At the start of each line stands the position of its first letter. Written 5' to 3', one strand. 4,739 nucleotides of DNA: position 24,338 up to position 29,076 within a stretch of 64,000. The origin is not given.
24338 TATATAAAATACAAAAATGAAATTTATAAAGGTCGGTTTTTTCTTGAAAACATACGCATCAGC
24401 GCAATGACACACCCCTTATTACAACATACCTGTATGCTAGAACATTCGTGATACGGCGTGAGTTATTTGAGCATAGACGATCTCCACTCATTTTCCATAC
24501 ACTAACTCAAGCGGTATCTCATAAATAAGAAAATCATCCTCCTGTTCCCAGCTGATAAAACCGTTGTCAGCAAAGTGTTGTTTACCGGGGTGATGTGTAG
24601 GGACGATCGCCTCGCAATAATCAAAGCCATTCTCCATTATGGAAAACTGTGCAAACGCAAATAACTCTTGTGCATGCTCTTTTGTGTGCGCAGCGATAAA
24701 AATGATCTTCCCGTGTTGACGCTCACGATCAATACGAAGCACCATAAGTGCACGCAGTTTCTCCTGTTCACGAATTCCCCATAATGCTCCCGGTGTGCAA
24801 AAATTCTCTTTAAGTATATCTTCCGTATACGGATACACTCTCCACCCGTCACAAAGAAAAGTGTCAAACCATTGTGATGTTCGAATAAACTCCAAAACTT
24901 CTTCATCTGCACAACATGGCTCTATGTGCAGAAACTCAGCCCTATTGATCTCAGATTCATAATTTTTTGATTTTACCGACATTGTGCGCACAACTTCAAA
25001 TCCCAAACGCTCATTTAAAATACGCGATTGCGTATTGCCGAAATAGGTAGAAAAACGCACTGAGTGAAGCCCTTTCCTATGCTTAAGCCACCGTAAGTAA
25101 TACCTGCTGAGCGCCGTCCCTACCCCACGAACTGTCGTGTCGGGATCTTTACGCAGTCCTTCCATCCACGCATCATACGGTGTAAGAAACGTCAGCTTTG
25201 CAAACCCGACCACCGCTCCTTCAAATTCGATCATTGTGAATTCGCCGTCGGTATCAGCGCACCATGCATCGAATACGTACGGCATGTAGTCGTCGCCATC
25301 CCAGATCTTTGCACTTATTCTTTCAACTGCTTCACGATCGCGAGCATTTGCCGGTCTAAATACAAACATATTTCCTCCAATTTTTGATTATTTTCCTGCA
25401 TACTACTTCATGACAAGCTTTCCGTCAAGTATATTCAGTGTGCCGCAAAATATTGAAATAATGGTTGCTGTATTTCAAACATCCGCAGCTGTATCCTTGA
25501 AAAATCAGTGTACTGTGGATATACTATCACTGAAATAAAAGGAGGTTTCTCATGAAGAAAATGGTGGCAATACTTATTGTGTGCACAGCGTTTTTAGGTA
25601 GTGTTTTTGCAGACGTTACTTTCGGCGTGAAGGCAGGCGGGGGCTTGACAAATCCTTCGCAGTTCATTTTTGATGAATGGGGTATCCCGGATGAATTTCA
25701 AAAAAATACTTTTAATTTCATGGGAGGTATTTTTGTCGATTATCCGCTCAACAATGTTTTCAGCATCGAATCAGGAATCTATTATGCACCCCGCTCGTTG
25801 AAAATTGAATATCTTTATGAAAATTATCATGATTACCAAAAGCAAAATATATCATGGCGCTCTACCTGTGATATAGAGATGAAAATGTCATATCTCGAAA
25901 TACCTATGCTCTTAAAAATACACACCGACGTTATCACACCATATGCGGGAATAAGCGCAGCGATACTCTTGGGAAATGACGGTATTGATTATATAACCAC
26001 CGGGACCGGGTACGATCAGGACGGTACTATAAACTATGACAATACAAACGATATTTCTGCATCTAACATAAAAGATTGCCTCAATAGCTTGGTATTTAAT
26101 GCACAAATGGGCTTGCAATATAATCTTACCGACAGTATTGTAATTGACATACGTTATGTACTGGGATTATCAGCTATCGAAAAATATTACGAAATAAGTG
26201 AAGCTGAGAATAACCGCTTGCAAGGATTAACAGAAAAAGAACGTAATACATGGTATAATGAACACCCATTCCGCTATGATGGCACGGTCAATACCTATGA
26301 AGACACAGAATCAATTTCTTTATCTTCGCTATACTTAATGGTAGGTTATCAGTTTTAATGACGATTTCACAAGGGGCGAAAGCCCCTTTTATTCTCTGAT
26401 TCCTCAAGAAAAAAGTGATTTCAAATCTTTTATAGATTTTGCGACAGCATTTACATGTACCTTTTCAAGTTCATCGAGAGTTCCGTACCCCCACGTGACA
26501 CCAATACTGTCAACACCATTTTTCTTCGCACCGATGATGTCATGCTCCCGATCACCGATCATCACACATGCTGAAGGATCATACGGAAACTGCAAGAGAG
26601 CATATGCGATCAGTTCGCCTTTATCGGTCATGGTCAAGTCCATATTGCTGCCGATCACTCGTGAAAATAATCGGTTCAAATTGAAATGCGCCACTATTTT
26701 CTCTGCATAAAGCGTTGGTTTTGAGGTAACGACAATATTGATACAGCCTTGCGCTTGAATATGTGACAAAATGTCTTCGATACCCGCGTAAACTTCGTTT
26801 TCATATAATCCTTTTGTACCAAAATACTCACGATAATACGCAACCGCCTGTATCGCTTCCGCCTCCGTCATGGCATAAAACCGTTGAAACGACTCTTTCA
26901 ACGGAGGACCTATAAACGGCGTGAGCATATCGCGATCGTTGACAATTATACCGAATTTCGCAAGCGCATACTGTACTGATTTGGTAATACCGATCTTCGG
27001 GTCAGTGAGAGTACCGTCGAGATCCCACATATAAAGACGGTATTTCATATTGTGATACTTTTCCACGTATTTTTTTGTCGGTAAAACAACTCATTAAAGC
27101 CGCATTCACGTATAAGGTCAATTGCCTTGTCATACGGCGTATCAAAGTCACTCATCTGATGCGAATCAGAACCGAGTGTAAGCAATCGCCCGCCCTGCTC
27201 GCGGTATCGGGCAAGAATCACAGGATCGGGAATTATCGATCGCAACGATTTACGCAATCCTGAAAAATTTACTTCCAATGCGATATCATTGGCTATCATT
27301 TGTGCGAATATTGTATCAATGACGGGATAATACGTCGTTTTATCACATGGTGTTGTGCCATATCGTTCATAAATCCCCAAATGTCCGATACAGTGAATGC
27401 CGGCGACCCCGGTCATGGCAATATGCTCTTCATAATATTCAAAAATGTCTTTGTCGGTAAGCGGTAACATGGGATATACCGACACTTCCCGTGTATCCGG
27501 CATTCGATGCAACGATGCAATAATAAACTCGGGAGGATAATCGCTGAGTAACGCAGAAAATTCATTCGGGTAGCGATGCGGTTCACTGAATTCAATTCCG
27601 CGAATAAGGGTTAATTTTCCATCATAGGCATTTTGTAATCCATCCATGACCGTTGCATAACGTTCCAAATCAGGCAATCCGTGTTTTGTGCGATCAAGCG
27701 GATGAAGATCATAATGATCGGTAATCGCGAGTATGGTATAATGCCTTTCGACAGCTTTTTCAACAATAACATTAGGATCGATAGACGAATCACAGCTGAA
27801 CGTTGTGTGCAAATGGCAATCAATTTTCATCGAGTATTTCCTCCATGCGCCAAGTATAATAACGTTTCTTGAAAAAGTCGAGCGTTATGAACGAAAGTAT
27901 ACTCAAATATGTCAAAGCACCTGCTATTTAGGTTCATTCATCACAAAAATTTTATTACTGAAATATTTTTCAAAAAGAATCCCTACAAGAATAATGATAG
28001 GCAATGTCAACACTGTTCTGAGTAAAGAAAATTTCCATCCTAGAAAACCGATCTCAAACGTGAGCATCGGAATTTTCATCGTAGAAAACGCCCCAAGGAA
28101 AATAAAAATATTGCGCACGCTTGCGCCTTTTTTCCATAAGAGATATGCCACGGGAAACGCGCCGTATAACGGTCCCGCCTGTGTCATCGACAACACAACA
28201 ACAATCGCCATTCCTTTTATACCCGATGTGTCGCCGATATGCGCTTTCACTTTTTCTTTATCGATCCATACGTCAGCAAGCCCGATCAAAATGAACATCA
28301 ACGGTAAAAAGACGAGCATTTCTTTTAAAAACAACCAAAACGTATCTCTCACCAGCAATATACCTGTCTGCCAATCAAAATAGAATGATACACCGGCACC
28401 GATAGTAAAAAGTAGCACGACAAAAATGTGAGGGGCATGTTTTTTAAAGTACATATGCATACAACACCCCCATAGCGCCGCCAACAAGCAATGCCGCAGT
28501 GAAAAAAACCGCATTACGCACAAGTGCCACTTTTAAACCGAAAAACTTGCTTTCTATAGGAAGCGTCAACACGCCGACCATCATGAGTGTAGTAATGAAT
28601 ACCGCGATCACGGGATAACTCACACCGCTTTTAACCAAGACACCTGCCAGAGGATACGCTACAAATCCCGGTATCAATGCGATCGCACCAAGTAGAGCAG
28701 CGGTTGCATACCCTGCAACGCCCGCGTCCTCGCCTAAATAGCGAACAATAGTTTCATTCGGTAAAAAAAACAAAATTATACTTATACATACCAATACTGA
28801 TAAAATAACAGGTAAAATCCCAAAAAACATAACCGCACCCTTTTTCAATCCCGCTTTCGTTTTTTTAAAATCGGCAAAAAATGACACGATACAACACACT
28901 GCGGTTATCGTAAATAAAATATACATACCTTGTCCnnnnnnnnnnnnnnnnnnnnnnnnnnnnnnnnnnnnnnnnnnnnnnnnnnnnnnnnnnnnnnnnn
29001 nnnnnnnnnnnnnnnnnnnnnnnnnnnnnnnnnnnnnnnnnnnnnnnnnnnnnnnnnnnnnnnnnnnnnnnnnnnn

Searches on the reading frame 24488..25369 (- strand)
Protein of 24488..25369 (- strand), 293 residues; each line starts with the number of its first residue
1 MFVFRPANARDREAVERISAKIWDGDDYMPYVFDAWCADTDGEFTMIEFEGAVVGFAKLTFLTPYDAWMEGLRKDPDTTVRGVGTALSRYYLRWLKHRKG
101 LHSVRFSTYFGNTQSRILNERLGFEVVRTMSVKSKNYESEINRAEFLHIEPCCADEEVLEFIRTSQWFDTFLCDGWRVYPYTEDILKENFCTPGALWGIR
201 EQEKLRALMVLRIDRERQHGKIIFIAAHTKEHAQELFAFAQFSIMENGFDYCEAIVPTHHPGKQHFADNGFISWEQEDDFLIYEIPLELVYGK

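Call 18: search_protein_families(library=pfam, proteins=[window:24488-25369:-], max_evalue=0.001)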
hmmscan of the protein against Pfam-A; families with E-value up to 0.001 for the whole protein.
window:24488-25369:- (293 aa): 3 families
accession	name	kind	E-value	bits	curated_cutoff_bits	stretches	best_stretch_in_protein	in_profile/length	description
PF00583.31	Acetyltransf_1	-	3.2e-14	53.6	20.7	1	23-124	14-116/116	Acetyltransferase (GNAT) family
PF13302.13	Acetyltransf_3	-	0.00013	23.1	25.4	1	12-125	22-138/138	Acetyltransferase (GNAT) domain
PF13508.13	Acetyltransf_7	-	0.00035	21.3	27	1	42-126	3-84/84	Acetyltransferase (GNAT) domain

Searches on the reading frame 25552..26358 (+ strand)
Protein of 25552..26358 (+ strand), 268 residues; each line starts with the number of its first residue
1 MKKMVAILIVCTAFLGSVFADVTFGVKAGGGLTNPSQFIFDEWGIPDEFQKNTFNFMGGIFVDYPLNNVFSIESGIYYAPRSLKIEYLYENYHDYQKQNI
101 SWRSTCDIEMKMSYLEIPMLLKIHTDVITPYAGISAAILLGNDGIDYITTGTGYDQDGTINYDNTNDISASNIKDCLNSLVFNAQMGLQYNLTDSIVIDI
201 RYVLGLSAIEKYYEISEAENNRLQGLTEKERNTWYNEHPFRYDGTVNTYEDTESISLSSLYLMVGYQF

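Call 18: search_protein_families(library=pfam, proteins=[window:25552-26358:+], max_evalue=0.001)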
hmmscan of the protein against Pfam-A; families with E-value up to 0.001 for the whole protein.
window:25552-26358:+ (268 aa): 2 families
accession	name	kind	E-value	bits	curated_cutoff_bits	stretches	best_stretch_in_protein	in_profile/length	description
PF13568.12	OMP_b-brl_2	-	3.5e-14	53.7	27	1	34-209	19-173/175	Outer membrane protein beta-barrel domain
PF13505.12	OMP_b-brl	-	4e-08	34.1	28.7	1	7-204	2-152/175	Outer membrane protein beta-barrel domain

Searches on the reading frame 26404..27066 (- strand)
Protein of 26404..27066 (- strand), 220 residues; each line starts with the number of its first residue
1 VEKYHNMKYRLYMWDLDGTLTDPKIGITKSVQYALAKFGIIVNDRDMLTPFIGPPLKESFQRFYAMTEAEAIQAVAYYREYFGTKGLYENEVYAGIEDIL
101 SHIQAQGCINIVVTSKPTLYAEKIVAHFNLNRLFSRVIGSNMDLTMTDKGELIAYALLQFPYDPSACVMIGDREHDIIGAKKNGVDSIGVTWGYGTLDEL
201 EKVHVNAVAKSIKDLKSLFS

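Call 18: search_protein_families(library=pfam, proteins=[window:26404-27066:-], max_evalue=0.001)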
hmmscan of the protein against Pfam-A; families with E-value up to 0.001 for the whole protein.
window:26404-27066:- (220 aa): 4 families
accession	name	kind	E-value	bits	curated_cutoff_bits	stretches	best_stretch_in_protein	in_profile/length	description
PF13419.12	HAD_2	-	2.1e-27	96.8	23.8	1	13-190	2-178/178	Haloacid dehalogenase-like hydrolase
PF00702.32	Hydrolase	-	2.5e-17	64.3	26.4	1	10-184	2-191/191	haloacid dehalogenase-like hydrolase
PF13242.12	Hydrolase_like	-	4.3e-11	43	22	1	152-215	9-75/75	HAD-hyrolase-like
PF12710.13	HAD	-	3.8e-08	34.4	27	1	13-177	2-185/189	haloacid dehalogenase-like hydrolase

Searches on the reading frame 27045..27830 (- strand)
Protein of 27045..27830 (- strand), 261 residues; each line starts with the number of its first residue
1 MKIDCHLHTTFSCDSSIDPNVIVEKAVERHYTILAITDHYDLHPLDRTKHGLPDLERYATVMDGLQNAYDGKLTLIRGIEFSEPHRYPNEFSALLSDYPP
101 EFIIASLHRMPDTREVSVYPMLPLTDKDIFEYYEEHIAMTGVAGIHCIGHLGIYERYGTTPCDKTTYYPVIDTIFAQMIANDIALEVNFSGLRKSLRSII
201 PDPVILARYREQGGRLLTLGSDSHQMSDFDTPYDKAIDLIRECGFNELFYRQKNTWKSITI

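Call 18: search_protein_families(library=pfam, proteins=[window:27045-27830:-], max_evalue=0.001)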
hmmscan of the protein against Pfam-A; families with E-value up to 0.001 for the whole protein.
window:27045-27830:- (261 aa): 1 family
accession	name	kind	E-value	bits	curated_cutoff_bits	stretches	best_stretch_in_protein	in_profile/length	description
PF02811.25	PHP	-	3.5e-18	66.9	26.4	1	4-188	1-162/164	PHP domain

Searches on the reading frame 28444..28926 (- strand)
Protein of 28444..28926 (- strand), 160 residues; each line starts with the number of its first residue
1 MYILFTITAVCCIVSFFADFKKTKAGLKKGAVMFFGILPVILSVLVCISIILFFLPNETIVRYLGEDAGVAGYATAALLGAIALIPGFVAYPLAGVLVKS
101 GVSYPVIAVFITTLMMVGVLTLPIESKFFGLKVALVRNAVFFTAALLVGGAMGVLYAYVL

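Call 18: search_protein_families(library=pfam, proteins=[window:28444-28926:-], max_evalue=0.001)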
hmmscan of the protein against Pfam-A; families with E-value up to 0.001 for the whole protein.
window:28444-28926:- (160 aa): 1 family
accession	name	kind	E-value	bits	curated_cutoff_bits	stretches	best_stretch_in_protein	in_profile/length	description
PF03773.19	ArsP_1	-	2.2e-06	27.5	32.3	1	34-156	13-135/294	Predicted permease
